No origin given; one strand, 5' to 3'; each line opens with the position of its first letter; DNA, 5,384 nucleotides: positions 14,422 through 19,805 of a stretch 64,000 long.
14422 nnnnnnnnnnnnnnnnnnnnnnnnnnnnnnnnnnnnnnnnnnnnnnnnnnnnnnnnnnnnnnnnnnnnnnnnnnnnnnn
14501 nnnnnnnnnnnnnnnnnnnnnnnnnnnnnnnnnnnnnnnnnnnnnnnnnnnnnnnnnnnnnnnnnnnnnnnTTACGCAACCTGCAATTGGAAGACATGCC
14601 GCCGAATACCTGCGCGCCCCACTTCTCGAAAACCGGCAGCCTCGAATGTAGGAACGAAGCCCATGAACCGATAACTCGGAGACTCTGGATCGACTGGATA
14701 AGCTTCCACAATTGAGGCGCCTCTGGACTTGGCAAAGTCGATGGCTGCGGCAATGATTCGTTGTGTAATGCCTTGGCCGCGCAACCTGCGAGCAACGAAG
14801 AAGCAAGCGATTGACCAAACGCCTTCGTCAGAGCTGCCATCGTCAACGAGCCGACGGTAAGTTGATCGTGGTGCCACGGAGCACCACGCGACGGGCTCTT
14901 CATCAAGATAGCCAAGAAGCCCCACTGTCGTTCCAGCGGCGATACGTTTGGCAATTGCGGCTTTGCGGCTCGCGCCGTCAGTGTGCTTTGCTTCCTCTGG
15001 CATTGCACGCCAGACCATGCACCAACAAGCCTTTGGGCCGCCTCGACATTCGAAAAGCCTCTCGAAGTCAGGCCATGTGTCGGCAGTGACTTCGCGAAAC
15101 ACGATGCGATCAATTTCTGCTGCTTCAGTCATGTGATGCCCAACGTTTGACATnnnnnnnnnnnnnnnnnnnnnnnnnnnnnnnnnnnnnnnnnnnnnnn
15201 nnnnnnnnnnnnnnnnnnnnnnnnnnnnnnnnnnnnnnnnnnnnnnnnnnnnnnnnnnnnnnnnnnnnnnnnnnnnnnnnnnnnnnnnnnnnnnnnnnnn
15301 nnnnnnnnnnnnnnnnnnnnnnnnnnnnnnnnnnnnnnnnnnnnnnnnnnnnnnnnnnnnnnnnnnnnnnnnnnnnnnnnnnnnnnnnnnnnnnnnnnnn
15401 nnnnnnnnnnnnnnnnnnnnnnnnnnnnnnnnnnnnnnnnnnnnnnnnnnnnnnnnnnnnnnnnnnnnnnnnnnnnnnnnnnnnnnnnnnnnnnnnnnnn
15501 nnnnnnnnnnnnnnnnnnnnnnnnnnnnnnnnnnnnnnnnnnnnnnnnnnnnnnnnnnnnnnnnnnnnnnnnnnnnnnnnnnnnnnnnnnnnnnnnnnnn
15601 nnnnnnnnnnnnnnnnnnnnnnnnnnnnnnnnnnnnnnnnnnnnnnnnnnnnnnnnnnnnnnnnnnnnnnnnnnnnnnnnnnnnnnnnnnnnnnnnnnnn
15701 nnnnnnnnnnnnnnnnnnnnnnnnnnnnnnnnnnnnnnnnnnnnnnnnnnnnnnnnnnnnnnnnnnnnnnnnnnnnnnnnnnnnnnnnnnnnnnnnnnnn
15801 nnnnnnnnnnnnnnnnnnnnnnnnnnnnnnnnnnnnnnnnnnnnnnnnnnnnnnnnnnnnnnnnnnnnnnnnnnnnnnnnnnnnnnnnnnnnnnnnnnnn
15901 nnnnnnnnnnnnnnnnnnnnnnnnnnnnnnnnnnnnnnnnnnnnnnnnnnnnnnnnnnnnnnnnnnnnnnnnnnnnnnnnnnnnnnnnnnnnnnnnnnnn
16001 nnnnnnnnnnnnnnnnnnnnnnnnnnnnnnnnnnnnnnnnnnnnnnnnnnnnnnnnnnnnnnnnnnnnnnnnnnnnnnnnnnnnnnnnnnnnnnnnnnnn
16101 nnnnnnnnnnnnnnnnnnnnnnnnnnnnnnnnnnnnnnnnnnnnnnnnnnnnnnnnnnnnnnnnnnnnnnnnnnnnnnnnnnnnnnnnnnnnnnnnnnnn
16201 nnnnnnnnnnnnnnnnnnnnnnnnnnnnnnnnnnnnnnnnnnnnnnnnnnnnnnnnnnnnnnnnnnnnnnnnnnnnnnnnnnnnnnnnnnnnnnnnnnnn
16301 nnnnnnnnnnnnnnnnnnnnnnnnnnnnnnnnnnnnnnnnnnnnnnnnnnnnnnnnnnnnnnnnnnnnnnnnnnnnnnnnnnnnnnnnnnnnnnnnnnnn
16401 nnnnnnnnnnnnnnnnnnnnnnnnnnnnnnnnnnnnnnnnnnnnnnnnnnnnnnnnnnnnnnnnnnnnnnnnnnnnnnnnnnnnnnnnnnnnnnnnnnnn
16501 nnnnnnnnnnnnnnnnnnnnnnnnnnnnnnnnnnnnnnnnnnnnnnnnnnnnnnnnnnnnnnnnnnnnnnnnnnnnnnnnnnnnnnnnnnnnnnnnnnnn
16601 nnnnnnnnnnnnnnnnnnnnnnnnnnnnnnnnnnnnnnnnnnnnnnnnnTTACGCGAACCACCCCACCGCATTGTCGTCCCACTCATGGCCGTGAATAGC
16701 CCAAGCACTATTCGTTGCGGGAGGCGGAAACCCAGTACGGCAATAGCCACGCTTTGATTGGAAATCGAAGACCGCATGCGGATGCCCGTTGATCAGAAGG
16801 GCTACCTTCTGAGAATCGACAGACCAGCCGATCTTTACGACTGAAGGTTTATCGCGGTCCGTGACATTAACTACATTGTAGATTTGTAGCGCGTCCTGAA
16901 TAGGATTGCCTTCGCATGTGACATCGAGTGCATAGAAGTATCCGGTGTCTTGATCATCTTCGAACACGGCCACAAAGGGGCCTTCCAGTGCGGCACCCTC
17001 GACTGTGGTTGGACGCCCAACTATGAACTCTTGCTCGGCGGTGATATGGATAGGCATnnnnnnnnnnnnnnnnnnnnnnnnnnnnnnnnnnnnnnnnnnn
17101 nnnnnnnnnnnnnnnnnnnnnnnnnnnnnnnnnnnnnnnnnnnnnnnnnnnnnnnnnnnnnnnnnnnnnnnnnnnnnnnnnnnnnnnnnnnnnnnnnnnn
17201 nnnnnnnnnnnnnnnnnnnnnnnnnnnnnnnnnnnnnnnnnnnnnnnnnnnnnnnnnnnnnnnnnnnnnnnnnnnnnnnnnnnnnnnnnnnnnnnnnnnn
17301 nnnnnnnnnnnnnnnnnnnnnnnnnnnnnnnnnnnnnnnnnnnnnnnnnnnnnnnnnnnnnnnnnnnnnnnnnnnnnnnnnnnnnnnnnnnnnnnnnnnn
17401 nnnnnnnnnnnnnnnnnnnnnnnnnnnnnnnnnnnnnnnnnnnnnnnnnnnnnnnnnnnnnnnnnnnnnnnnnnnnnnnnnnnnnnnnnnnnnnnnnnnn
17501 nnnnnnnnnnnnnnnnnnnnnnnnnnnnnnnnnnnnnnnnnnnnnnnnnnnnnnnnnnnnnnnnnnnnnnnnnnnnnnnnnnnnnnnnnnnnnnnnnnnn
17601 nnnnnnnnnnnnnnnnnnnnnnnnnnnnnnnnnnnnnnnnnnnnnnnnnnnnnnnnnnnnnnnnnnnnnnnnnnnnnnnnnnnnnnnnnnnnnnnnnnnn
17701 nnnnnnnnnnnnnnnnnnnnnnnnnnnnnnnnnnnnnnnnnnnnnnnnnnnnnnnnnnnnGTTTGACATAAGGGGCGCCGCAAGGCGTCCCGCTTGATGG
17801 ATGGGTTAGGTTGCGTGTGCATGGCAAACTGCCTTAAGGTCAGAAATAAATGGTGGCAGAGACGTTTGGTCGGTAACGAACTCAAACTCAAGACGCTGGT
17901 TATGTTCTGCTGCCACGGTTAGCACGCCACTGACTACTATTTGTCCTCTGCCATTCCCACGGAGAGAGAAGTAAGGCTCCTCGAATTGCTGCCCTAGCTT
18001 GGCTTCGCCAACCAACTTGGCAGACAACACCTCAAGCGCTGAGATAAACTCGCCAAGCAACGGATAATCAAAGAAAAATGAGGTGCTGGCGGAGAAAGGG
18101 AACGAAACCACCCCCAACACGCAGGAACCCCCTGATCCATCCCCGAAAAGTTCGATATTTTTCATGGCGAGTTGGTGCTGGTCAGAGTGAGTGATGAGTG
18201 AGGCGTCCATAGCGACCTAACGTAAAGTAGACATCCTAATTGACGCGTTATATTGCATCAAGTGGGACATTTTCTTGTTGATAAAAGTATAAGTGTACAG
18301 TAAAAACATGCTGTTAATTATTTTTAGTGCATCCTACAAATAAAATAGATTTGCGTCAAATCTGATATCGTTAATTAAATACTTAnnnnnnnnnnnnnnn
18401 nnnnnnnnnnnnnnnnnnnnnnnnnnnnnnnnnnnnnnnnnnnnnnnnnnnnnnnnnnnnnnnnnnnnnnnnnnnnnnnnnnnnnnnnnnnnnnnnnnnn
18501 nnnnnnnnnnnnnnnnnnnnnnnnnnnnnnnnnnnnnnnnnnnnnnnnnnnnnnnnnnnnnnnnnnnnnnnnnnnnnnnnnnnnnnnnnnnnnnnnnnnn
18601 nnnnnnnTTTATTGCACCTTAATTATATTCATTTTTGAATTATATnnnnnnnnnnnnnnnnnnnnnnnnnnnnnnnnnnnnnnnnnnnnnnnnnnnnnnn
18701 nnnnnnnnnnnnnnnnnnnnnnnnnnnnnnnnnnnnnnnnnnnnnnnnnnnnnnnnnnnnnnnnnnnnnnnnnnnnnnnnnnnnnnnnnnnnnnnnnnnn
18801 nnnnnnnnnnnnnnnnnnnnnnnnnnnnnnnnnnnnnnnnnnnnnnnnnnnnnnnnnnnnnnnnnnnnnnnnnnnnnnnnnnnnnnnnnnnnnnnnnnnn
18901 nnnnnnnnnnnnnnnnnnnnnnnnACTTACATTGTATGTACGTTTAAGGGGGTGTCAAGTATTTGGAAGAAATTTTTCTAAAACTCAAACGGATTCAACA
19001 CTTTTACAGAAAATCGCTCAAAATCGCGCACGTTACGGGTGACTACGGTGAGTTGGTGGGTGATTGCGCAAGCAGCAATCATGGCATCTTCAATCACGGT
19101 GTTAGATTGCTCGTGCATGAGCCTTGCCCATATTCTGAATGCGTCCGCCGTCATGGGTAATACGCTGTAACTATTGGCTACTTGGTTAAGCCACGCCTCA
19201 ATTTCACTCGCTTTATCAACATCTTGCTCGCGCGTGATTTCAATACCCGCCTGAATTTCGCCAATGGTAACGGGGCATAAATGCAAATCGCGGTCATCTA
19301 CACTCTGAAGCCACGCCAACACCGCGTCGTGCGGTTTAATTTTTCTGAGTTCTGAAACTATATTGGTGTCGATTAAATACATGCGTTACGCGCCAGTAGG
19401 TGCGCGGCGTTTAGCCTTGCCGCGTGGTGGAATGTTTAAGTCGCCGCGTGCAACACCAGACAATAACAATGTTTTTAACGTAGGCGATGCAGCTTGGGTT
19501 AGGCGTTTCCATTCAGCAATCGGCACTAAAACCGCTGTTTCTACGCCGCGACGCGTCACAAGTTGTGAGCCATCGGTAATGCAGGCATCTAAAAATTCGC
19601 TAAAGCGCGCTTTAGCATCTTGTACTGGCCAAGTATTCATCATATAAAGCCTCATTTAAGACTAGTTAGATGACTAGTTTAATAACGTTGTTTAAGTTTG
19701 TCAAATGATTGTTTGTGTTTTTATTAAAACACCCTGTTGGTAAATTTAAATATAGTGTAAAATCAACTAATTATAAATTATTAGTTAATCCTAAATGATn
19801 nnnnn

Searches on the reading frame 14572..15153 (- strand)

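Call 58: search_protein_families(library=pfam, proteins=[window:14572-15153:-], max_evalue=0.001)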
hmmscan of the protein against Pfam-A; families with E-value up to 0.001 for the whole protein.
window:14572-15153:- (193 aa): 4 families
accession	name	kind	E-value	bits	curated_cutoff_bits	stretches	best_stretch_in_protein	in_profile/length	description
PF00583.31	Acetyltransf_1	-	2.2e-09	38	20.7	1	75-163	32-110/116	Acetyltransferase (GNAT) family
PF14542.12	Acetyltransf_CG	-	0.00026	21.5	30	1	108-149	20-61/80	GCN5-related N-acetyl-transferase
PF13673.13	Acetyltransf_10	-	0.00037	20.9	23.6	1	114-169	53-110/128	Acetyltransferase (GNAT) domain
PF13508.13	Acetyltransf_7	-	0.00065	20.5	27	0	84-167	11-83/84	Acetyltransferase (GNAT) domain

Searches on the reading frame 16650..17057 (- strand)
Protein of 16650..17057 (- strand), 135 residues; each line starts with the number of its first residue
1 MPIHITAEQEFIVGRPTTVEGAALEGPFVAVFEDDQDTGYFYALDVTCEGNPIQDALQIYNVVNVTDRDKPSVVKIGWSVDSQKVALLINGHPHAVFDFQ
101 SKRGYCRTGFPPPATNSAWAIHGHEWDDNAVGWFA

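Call 58: search_protein_families(library=pfam, proteins=[window:16650-17057:-], max_evalue=0.001)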
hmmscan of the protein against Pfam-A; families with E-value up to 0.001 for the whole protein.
window:16650-17057:- (135 aa): 1 family
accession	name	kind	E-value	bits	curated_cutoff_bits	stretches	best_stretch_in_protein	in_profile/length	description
PF10008.16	DUF2251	-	2.4e-32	111.5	25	1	25-111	7-93/94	Uncharacterized protein conserved in bacteria (DUF2251)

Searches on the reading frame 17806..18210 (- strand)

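Call 8: search_protein_families(library=pfam, proteins=[window:17806-18210:-])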
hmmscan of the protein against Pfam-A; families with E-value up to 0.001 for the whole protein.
window:17806-18210:- (134 aa): 1 family
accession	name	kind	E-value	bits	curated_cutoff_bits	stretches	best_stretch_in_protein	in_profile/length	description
PF24716.1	WapI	-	1.9e-11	44.7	27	1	45-130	48-135/138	Immunity protein WapI-like family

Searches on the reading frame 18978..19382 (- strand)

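Call 8: search_protein_families(library=pfam, proteins=[window:18978-19382:-])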
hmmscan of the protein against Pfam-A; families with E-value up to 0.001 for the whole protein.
window:18978-19382:- (134 aa): 2 families
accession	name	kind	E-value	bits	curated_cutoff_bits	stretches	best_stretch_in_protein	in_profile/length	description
PF01850.27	PIN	-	4e-16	60.1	23.6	1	2-124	1-117/120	PIN domain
PF18480.7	DUF5615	-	0.00039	20.7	23.8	0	91-128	29-65/110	Domain of unknown function (DUF5615)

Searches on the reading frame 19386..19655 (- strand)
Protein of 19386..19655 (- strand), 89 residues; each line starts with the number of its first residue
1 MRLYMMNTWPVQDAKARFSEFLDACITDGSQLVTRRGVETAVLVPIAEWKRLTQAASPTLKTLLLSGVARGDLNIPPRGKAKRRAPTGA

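Call 58: search_protein_families(library=pfam, proteins=[window:19386-19655:-], max_evalue=0.001)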
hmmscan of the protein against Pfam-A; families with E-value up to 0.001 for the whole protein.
window:19386-19655:- (89 aa): 1 family
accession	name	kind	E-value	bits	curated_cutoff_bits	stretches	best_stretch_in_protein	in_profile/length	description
PF02604.26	PhdYeFM_antitox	-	9.9e-15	54.5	29.8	1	6-61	1-56/74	Antitoxin Phd_YefM, type II toxin-antitoxin system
